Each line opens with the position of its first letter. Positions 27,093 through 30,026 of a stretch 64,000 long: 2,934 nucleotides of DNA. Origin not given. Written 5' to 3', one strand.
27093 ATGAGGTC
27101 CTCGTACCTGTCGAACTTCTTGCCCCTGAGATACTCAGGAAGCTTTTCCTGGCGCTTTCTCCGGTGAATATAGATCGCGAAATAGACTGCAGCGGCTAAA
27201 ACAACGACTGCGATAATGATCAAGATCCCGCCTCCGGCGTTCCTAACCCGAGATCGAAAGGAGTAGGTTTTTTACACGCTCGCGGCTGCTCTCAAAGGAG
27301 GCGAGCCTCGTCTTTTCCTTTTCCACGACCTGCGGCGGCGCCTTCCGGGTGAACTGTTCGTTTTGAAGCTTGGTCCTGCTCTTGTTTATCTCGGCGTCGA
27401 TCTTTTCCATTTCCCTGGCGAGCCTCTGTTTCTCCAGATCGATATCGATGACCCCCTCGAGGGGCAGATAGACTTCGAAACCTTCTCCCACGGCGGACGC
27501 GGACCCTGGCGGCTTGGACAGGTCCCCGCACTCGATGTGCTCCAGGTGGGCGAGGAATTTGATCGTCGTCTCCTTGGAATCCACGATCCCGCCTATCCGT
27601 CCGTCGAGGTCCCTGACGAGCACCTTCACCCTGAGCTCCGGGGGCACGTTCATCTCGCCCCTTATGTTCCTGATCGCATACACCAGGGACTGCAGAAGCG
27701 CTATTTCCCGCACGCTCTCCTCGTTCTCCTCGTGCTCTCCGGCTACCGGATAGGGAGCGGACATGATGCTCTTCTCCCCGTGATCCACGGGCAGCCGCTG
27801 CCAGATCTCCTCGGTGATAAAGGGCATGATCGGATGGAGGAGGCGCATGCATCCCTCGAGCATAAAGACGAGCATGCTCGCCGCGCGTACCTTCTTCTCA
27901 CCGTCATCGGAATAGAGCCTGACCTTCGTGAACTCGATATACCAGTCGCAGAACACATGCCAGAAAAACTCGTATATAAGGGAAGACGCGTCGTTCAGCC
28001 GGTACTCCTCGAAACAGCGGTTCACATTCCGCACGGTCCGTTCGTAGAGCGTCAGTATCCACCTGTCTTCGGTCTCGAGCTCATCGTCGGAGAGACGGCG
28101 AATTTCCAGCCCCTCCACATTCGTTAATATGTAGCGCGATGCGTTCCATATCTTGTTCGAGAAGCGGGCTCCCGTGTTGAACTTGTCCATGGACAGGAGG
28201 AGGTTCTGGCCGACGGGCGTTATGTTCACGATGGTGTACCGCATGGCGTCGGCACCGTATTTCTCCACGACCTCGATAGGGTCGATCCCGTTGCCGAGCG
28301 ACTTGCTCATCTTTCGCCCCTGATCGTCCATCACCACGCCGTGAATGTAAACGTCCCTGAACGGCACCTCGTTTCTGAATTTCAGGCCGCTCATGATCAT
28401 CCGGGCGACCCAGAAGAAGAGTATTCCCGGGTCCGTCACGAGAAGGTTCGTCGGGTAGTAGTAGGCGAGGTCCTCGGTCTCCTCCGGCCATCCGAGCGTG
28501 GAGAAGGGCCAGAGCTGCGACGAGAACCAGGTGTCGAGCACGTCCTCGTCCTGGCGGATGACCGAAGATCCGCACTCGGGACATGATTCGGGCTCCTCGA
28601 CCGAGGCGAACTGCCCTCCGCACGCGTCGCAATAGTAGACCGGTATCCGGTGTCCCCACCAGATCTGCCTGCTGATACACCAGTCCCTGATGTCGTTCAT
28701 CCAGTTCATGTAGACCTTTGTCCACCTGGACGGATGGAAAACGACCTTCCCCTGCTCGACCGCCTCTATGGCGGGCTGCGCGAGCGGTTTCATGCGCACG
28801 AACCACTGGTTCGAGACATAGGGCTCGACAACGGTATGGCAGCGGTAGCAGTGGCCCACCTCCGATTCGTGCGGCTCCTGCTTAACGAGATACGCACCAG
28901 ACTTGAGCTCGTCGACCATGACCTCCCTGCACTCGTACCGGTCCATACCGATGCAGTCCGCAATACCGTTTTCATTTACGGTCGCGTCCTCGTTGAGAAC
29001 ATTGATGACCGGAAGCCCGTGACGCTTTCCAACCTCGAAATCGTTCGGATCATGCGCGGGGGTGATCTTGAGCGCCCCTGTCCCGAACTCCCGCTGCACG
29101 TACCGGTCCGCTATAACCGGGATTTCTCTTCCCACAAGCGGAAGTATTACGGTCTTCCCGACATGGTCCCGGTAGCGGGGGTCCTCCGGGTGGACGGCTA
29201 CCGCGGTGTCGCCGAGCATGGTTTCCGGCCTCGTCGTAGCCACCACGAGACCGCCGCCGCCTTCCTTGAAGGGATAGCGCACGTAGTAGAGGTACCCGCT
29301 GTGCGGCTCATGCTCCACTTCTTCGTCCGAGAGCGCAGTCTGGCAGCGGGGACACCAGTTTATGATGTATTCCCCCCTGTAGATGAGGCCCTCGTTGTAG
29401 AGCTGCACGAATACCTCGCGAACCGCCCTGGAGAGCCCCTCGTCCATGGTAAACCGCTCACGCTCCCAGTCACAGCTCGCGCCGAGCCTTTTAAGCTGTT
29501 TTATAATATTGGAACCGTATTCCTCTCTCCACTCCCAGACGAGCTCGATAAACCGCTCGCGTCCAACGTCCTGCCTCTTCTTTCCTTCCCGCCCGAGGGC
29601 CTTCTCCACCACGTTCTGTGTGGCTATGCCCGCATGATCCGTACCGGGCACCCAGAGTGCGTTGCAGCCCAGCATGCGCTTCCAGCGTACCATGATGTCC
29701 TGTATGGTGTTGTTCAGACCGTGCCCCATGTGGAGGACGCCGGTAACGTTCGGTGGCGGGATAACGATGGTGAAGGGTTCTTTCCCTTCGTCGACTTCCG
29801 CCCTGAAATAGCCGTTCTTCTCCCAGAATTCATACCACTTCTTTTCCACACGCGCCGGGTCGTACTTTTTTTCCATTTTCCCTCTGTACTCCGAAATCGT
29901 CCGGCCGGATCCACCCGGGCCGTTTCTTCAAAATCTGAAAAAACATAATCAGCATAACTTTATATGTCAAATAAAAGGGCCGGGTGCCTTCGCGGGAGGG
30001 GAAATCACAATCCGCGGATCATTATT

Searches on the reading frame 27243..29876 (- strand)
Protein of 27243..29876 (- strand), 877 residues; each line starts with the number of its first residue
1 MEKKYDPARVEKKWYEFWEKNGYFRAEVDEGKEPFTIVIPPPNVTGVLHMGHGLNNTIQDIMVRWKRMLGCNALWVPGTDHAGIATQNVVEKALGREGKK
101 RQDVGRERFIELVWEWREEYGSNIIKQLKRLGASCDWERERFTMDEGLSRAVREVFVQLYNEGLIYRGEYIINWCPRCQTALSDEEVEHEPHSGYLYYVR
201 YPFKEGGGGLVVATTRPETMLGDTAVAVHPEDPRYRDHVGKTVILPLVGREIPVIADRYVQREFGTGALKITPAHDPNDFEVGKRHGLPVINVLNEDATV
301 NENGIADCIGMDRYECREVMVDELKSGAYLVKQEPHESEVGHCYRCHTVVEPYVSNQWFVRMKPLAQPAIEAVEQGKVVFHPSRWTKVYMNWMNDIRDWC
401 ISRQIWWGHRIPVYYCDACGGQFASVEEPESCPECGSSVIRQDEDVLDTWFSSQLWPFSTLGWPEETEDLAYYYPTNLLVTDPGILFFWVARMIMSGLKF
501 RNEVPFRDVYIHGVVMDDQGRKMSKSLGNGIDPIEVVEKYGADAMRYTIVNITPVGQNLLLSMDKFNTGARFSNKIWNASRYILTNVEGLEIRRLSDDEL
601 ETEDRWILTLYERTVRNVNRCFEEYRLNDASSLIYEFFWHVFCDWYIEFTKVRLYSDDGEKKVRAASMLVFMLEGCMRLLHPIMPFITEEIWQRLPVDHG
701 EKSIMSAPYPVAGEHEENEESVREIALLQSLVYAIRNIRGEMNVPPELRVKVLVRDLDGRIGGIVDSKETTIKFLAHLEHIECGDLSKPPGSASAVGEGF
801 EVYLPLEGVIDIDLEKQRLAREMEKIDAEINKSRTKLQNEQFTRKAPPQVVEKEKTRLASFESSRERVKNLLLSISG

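Call 13: search_protein_families(library=pfam, proteins=[window:27243-29876:-], max_evalue=0.001)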
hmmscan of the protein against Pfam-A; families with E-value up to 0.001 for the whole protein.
window:27243-29876:- (877 aa): 6 families
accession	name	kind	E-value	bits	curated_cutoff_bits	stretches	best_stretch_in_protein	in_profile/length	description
PF00133.28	tRNA-synt_1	-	2.3e-145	485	22.7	1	13-559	1-411/414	tRNA synthetases class I (I, L, M and V)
PF08264.19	Anticodon_1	-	1.2e-43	149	25.1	1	604-753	1-147/148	Anticodon-binding domain of tRNA ligase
PF09334.17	tRNA-synt_1g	-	1.1e-24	87.4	20.1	2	41-189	7-137/391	tRNA synthetases class I (M)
PF10458.14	Val_tRNA-synt_C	-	1.7e-16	60.7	25.9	1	811-872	1-62/66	Valyl tRNA synthetase tRNA binding arm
PF13603.12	tRNA-synt_1_2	-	1.2e-11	44.9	25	1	240-298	86-144/185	Leucyl-tRNA synthetase, editing domain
PF01406.26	tRNA-synt_1e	-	0.00012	22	27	0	504-550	235-281/301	tRNA synthetases class I (C) catalytic domain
